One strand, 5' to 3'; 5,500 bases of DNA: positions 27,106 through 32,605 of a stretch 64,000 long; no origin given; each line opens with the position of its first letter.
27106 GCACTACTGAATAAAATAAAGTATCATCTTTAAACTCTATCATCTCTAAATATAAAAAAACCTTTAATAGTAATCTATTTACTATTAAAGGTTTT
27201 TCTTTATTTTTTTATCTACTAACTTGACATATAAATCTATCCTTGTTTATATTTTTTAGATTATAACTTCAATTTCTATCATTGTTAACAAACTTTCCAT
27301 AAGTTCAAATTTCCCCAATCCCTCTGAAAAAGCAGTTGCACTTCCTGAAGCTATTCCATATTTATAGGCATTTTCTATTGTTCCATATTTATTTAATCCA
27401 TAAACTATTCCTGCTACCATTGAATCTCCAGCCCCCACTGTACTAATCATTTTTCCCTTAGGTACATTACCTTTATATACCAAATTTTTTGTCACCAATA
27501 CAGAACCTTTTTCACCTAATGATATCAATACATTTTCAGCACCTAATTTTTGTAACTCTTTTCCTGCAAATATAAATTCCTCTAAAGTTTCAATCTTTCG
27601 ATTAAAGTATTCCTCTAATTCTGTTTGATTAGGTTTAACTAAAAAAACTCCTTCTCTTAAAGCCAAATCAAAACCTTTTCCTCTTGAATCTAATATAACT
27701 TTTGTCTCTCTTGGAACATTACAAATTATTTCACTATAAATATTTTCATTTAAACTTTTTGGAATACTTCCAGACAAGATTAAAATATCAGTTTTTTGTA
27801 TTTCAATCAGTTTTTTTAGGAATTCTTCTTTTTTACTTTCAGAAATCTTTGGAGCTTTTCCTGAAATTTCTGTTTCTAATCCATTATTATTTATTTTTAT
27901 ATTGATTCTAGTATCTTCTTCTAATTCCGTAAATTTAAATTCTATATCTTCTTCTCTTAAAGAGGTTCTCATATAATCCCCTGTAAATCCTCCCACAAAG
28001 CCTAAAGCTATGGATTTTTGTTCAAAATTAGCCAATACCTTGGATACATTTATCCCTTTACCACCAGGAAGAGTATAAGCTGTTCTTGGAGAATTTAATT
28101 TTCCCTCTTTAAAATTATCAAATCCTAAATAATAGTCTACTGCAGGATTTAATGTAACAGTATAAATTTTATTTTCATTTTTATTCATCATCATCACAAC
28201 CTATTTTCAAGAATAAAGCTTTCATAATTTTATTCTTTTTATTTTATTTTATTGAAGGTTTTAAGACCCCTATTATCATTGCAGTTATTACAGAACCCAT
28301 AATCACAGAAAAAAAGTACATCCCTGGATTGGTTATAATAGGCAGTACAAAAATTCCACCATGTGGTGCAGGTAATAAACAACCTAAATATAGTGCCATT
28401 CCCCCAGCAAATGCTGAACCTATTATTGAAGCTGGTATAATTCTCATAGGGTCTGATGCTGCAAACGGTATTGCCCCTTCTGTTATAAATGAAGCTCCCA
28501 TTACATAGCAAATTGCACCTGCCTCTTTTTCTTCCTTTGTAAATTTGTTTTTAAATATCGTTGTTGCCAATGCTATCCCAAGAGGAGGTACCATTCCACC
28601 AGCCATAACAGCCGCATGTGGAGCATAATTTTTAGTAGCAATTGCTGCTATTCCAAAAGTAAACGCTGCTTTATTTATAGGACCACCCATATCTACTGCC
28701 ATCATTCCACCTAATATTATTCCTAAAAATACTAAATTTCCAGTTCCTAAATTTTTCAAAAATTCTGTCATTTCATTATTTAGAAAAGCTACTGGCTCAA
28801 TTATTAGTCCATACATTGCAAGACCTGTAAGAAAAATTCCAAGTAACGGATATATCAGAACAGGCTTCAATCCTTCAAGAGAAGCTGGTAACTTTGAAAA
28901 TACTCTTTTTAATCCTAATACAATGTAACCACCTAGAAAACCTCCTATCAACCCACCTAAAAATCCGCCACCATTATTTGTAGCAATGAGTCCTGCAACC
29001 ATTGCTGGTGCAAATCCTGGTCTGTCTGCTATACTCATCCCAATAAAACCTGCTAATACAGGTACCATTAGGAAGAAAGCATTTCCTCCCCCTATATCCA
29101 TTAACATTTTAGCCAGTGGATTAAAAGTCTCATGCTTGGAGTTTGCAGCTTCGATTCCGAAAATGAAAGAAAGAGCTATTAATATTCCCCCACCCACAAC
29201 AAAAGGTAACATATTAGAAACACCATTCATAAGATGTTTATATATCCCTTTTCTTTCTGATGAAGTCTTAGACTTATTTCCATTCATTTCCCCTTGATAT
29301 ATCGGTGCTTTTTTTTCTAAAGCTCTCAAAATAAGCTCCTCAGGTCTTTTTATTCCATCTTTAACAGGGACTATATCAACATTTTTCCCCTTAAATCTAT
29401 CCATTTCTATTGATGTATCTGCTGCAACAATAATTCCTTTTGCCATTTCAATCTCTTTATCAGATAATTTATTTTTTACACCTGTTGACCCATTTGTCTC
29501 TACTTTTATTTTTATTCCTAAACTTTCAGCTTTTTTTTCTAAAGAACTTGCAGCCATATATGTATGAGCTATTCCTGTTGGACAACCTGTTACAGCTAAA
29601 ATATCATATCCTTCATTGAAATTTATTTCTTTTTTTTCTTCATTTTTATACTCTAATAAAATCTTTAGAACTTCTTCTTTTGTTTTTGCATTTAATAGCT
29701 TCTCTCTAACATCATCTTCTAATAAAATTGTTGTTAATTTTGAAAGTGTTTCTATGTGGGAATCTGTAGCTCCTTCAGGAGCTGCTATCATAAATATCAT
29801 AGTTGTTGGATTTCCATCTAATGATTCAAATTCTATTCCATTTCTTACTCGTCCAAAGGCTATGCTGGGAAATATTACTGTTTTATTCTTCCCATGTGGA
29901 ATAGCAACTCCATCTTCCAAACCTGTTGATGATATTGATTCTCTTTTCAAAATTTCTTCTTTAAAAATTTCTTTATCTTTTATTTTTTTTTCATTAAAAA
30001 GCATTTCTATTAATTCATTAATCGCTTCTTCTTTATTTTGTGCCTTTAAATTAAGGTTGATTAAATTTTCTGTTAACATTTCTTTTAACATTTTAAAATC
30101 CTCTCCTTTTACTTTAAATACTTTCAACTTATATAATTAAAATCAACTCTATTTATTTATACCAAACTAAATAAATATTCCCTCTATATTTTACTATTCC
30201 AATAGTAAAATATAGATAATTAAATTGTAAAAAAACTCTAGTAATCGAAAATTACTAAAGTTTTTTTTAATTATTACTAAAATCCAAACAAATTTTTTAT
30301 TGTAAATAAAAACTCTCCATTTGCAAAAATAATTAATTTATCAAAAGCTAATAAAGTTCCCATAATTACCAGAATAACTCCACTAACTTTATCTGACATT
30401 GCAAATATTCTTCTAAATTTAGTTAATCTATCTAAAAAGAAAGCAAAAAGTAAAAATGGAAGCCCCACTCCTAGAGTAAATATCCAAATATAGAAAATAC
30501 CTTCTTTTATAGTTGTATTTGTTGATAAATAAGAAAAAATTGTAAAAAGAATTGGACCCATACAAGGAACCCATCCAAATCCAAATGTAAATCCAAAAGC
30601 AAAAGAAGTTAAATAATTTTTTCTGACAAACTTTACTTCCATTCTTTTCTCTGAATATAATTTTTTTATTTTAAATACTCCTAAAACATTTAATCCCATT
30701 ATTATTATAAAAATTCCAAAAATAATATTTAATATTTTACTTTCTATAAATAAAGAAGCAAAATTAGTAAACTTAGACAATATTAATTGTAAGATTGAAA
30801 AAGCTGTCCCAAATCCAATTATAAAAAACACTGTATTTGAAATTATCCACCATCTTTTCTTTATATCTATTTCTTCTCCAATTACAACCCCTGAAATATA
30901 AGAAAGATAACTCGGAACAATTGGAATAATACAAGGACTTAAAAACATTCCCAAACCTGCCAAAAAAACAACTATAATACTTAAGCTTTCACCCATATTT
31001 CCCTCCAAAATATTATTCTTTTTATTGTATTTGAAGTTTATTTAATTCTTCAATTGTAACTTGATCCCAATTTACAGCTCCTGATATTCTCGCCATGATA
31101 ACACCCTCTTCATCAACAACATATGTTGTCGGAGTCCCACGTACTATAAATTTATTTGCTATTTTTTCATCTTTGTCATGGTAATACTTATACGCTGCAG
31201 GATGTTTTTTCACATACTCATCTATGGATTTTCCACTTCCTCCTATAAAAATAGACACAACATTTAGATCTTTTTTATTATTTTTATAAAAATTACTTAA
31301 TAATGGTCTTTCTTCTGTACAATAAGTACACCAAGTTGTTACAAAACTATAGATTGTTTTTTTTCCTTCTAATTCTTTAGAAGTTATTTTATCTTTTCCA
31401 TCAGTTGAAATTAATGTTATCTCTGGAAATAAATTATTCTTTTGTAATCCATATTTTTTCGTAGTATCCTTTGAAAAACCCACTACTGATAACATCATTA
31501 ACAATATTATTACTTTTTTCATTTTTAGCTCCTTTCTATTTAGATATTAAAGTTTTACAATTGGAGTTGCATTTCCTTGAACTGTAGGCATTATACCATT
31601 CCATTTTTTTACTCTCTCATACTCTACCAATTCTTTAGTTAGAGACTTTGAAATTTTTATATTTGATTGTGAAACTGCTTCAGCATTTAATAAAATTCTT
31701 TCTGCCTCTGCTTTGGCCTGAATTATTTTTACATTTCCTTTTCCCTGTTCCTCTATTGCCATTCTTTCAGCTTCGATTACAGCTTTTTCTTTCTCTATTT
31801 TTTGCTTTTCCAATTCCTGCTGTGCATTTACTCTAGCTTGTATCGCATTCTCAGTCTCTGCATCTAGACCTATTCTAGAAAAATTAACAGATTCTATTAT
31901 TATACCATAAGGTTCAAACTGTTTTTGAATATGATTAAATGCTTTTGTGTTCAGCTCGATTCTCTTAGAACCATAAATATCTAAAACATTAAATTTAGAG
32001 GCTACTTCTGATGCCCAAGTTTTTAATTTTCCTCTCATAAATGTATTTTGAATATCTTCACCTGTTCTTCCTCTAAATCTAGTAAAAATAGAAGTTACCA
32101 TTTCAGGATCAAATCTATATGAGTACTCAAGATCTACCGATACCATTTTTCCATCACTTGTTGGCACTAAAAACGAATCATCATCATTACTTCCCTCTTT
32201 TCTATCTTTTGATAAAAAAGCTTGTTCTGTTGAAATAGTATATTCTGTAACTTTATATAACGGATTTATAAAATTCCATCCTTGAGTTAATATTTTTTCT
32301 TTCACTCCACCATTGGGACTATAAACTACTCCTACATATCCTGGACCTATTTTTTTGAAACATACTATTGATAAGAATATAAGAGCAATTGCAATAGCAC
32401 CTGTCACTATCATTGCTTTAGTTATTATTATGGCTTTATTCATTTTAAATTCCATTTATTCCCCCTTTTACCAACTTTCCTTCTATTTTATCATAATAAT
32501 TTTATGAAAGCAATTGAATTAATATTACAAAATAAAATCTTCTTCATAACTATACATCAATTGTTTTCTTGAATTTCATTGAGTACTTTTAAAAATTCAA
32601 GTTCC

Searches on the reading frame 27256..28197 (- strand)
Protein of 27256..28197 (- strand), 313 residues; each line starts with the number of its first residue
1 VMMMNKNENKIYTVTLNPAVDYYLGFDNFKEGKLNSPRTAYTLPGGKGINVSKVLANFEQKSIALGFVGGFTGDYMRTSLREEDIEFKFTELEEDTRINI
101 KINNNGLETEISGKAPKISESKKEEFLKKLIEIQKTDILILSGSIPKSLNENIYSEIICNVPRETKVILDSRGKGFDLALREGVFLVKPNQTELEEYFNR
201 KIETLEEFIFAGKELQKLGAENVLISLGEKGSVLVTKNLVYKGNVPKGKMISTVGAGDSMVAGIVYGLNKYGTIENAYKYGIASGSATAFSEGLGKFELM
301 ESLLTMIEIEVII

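Call 41: search_protein_families(library=pfam, proteins=[window:27256-28197:-])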
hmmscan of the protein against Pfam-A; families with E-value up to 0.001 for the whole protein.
window:27256-28197:- (313 aa): 2 families
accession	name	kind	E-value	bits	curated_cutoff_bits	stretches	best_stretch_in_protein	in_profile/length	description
PF00294.29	PfkB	-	1.2e-48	166.4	25.8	1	29-295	21-296/302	pfkB family carbohydrate kinase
PF08543.17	Phos_pyr_kin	-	6.8e-07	29.3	27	1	182-279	118-222/246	Phosphomethylpyrimidine kinase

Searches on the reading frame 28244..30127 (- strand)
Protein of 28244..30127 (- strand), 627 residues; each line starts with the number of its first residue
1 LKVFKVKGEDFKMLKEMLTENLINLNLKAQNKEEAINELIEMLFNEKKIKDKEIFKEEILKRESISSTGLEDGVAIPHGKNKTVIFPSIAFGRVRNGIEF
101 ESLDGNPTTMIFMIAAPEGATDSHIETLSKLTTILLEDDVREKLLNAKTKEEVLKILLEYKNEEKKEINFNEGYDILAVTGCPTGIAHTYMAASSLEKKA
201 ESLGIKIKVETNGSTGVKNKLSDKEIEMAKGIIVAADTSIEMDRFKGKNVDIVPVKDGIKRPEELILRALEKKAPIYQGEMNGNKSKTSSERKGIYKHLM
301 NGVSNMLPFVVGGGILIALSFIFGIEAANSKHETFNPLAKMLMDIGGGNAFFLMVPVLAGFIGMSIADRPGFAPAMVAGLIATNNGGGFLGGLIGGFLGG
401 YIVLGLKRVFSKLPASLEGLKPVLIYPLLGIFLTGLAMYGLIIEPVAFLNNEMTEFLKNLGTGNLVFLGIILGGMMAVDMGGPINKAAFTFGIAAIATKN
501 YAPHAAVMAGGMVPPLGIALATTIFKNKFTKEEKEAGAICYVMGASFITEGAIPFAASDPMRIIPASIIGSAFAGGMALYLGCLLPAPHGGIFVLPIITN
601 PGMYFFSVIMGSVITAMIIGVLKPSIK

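Call 41: search_protein_families(library=pfam, proteins=[window:28244-30127:-])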
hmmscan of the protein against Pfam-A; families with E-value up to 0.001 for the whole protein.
window:28244-30127:- (627 aa): 3 families
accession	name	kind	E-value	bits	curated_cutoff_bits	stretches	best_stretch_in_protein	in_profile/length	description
PF00359.27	PTS_EIIA_2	-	2.3e-40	138.3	27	1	17-159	2-143/144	Phosphoenolpyruvate-dependent sugar phosphotransferase system, EIIA 2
PF02302.22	PTS_IIB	-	9.1e-20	71.5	23.6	1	178-266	2-88/90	PTS system, Lactose/Cellobiose specific IIB subunit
PF02378.23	PTS_EIIC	-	1.7e-14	54.1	30.7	1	301-570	2-319/319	Phosphotransferase system, EIIC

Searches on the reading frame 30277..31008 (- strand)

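Call 41: search_protein_families(library=pfam, proteins=[window:30277-31008:-])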
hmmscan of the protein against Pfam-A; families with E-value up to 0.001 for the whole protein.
window:30277-31008:- (243 aa): 2 families
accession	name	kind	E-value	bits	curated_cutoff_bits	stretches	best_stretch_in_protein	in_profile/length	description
PF02683.22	DsbD_TM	-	7.6e-14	52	27.1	1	11-216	5-210/219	Cytochrome C biogenesis protein transmembrane domain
PF13386.12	DsbD_2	-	2e-11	44.6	24.9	1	14-218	2-198/199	Cytochrome C biogenesis protein transmembrane region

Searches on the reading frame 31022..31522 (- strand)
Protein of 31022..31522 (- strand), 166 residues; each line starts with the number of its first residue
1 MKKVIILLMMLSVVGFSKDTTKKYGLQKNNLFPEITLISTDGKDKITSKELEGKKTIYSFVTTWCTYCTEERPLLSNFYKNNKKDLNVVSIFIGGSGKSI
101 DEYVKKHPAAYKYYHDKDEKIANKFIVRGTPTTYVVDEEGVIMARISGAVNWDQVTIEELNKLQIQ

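Call 41: search_protein_families(library=pfam, proteins=[window:31022-31522:-])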
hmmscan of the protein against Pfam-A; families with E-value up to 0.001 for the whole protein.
window:31022-31522:- (166 aa): 5 families
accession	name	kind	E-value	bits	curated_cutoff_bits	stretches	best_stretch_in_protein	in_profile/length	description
PF08534.16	Redoxin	-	3.3e-17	63.1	26.6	1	28-157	2-141/148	Redoxin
PF00578.27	AhpC-TSA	-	6.3e-17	62.1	26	1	32-143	5-122/124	AhpC/TSA family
PF13905.12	Thioredoxin_8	-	3.4e-12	47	27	1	53-140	1-92/94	Thioredoxin-like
PF13098.12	Thioredoxin_2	-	1.8e-08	35.1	27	1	51-154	3-99/104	Thioredoxin-like domain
PF00085.26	Thioredoxin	-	1.8e-05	25.1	23.5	0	53-91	18-56/103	Thioredoxin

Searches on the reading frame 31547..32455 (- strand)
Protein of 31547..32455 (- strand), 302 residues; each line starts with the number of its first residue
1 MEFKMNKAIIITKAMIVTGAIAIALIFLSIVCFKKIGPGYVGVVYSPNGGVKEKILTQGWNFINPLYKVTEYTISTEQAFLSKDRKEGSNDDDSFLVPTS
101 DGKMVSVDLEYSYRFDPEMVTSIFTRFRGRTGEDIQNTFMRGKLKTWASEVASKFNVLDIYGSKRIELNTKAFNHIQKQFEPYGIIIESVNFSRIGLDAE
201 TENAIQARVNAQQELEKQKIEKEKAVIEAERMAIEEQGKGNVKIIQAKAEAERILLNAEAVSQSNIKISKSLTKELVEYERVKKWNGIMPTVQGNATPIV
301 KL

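Call 41: search_protein_families(library=pfam, proteins=[window:31547-32455:-])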
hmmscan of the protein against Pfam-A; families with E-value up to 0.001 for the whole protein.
window:31547-32455:- (302 aa): 1 family
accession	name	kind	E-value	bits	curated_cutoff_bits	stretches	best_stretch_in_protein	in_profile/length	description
PF01145.31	Band_7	-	1.2e-28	100.8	23.6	1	35-224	2-174/176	SPFH domain / Band 7 family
